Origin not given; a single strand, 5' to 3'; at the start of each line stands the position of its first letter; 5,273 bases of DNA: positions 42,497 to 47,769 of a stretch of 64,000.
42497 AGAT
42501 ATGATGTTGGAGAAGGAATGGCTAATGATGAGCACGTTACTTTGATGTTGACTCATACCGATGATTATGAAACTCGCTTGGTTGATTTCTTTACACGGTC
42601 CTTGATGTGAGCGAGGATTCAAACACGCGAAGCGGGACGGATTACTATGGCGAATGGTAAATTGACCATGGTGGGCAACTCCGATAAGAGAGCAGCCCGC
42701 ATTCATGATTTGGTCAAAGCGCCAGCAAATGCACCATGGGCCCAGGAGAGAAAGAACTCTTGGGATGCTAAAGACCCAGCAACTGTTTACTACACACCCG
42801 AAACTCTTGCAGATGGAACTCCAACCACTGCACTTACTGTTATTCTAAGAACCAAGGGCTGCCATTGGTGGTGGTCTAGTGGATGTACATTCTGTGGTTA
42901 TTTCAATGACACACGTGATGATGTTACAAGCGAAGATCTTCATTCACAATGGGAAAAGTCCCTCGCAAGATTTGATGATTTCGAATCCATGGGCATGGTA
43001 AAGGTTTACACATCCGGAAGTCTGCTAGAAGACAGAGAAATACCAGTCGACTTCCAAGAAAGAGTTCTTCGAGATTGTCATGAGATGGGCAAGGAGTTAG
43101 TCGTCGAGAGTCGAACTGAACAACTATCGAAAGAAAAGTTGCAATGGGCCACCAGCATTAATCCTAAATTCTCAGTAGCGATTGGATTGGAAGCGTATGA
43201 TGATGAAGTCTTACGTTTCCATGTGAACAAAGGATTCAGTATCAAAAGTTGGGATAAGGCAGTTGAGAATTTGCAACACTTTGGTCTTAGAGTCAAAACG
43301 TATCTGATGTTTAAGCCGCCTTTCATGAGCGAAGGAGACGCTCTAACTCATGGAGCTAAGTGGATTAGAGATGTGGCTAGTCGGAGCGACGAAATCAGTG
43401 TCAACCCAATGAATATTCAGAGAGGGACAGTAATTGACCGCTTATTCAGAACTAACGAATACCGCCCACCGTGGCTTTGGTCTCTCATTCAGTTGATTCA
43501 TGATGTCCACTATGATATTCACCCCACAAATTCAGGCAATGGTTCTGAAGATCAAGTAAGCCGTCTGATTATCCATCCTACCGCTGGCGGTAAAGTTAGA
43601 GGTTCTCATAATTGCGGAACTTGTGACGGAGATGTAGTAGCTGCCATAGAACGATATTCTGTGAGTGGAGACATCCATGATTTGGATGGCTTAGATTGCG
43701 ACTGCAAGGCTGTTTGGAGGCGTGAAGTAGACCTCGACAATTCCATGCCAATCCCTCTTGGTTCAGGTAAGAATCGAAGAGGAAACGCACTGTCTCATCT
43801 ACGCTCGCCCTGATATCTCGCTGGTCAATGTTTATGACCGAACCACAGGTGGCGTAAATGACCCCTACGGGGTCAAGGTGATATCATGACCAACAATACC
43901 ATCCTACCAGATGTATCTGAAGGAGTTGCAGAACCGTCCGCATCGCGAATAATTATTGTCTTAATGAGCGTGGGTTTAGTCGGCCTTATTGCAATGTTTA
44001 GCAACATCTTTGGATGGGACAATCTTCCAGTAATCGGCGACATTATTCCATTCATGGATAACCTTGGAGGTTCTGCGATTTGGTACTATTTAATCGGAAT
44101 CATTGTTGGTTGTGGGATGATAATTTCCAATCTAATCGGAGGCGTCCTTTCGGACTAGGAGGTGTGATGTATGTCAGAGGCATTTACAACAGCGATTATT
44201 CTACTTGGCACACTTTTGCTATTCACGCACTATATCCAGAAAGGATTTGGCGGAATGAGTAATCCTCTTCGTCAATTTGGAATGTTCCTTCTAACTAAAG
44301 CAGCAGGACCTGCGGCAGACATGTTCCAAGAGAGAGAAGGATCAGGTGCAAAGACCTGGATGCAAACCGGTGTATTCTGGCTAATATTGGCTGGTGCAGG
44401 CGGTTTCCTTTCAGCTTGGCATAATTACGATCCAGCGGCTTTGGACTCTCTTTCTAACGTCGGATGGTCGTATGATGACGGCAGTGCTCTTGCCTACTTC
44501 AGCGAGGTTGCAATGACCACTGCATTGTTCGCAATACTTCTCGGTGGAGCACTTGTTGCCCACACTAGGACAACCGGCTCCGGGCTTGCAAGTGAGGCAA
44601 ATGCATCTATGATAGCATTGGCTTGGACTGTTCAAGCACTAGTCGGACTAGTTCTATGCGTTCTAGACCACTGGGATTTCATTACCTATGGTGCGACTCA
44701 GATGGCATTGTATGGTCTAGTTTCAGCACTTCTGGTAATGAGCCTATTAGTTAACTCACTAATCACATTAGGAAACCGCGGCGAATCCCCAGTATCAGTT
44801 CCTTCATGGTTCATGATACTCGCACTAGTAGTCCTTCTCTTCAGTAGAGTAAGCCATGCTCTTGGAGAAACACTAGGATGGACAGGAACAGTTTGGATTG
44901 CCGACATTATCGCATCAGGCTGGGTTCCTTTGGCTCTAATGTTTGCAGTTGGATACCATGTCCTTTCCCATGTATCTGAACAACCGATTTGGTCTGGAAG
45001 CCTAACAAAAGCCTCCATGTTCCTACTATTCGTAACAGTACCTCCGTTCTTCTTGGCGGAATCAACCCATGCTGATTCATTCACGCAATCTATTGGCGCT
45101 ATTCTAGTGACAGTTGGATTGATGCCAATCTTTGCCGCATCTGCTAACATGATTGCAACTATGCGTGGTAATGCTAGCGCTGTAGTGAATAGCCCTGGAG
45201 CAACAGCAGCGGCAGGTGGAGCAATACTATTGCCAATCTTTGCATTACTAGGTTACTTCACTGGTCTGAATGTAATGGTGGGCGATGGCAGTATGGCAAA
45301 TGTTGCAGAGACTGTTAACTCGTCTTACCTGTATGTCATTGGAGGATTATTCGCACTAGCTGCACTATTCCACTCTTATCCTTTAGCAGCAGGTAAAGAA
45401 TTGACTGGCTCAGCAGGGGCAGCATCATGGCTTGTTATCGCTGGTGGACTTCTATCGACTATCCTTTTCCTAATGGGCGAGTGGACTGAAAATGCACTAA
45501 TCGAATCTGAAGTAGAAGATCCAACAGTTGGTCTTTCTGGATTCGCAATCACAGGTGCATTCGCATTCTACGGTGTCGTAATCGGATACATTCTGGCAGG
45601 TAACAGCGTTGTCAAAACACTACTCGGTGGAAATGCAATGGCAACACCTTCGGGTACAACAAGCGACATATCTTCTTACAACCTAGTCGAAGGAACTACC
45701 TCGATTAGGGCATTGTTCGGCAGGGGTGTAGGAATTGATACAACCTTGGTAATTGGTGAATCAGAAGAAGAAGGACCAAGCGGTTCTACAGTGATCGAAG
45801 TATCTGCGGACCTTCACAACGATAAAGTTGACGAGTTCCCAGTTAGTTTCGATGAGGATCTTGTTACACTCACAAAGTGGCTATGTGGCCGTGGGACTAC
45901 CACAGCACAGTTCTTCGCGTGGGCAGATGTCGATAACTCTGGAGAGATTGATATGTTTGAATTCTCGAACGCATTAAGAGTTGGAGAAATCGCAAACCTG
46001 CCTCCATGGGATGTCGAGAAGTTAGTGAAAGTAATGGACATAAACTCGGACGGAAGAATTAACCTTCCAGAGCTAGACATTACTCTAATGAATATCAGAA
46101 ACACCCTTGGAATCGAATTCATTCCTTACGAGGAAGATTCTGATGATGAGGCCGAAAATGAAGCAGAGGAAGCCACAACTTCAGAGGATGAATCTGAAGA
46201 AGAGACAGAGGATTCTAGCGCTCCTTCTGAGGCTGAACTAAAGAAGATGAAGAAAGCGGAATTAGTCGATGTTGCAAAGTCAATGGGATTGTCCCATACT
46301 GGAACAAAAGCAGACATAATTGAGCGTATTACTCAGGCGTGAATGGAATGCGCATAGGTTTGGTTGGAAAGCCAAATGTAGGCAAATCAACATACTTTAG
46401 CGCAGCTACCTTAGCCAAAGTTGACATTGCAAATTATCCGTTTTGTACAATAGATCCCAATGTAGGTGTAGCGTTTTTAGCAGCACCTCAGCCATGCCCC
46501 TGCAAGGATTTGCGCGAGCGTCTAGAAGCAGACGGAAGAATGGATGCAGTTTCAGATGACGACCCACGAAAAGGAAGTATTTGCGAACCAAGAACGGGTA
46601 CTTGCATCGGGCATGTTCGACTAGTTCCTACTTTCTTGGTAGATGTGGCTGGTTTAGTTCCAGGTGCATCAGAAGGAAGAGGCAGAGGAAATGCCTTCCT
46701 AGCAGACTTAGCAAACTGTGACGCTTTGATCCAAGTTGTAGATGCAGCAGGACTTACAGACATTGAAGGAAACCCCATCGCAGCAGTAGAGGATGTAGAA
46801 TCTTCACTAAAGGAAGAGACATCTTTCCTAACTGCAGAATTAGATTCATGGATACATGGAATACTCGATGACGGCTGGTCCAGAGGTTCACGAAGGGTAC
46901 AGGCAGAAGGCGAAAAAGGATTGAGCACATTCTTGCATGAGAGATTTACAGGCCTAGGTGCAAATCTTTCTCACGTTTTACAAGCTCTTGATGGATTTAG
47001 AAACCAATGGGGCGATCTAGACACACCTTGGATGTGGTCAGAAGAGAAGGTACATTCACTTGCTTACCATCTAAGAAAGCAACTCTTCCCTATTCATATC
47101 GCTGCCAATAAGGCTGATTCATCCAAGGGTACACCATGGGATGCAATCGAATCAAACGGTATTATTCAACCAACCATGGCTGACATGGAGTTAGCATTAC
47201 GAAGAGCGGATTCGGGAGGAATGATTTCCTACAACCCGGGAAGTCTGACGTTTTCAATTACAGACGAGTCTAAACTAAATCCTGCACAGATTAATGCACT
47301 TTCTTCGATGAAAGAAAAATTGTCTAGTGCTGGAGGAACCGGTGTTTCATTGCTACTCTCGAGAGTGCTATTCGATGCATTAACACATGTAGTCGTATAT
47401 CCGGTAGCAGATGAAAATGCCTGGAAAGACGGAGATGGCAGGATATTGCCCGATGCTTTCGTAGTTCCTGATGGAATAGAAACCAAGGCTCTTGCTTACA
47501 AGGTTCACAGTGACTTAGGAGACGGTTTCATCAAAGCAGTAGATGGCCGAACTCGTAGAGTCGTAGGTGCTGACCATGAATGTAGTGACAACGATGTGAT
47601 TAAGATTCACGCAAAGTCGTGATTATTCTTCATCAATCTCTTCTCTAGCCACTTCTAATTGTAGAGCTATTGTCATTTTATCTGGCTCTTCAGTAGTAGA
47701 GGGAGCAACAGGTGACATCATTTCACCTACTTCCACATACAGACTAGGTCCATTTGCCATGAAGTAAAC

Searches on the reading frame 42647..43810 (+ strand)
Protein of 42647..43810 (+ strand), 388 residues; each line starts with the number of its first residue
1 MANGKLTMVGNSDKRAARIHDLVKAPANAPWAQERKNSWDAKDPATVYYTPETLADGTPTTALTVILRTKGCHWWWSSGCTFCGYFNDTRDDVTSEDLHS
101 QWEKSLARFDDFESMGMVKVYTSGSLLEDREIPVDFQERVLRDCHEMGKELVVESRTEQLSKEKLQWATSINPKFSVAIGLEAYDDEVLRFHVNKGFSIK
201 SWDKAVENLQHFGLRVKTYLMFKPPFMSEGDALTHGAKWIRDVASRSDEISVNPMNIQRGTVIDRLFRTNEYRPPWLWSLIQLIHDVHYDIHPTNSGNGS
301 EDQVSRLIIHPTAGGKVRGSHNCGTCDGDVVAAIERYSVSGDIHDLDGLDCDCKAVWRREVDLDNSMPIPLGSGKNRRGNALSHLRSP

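Call 12: search_protein_families(library=pfam, proteins=[window:42647-43810:+], max_evalue=0.001)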
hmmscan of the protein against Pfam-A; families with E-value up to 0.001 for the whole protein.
window:42647-43810:+ (388 aa): 1 family
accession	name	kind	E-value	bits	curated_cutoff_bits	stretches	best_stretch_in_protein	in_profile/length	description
PF04055.27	Radical_SAM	-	1.1e-05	26.2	29.5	1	79-225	10-152/166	Radical SAM superfamily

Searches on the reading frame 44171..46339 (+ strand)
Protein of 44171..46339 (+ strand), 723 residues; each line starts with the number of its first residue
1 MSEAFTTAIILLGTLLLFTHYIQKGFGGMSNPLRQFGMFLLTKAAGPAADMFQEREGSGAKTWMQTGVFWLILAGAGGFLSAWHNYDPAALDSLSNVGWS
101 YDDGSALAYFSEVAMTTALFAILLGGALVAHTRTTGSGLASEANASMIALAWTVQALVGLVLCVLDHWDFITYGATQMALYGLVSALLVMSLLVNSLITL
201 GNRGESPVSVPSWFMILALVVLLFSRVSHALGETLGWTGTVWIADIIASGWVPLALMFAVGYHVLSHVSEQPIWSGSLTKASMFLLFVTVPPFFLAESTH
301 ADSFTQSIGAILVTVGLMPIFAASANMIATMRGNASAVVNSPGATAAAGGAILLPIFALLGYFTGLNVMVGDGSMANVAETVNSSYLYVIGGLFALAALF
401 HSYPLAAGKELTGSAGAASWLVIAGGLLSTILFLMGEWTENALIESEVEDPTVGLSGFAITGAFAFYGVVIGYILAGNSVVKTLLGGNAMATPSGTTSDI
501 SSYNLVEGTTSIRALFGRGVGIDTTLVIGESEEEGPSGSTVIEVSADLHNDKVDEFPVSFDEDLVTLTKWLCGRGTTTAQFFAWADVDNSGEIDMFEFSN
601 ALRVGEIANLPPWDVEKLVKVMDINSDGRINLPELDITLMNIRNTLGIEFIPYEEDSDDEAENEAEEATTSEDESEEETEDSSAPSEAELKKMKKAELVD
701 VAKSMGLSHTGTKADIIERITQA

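Call 12: search_protein_families(library=pfam, proteins=[window:44171-46339:+], max_evalue=0.001)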
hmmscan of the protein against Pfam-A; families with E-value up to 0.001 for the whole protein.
window:44171-46339:+ (723 aa): 6 families
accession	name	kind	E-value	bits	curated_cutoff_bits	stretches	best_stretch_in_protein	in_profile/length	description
PF02037.33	SAP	-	3.6e-09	36.5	23.9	1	690-723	2-35/37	SAP domain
PF13499.12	EF-hand_7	-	2.9e-06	28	30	1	581-634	7-61/67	EF-hand domain pair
PF00036.39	EF-hand_1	-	2.2e-05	24.1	25.4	0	615-635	2-22/29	EF hand domain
PF13202.12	EF-hand_5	-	4.3e-05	23.2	25.9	0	582-600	5-23/25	EF hand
PF18953.6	SAP_new25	-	4.5e-05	23.4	26.3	1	695-722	10-37/51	SAP domain-containing new25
PF13405.12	EF-hand_6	-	5.7e-05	22.9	25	0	580-603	4-27/30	EF-hand domain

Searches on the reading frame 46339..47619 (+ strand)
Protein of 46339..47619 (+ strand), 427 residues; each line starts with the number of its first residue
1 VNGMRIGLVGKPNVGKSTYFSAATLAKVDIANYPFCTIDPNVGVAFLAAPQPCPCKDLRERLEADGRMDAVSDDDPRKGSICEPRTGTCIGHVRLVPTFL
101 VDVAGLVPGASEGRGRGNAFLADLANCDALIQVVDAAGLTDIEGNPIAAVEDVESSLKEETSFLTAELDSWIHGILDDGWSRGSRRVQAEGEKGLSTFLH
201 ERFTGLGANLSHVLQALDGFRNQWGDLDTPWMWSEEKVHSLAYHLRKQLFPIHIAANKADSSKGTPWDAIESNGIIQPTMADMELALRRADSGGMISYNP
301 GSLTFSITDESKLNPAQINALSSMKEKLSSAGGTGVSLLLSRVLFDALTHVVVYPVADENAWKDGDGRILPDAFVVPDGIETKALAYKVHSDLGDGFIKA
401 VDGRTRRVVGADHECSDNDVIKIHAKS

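Call 12: search_protein_families(library=pfam, proteins=[window:46339-47619:+], max_evalue=0.001)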
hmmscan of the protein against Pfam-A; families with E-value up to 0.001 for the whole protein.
window:46339-47619:+ (427 aa): 4 families
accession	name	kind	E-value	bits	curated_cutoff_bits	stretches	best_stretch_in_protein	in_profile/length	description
PF08438.16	YGR210-like_G4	-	5.4e-23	81.9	24.7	1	255-358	1-108/108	Obg-like GTPase YGR210-like, G4 motif-containing domain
PF01926.29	MMR_HSR1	-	4.8e-16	59.3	21.9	1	5-143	1-93/113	50S ribosome-binding GTPase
PF02421.24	FeoB_N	-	5e-07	29.8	27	1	5-44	2-41/156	Ferrous iron transport protein B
PF02824.27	TGS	-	3.8e-06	27.3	22.2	1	370-424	5-59/60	TGS domain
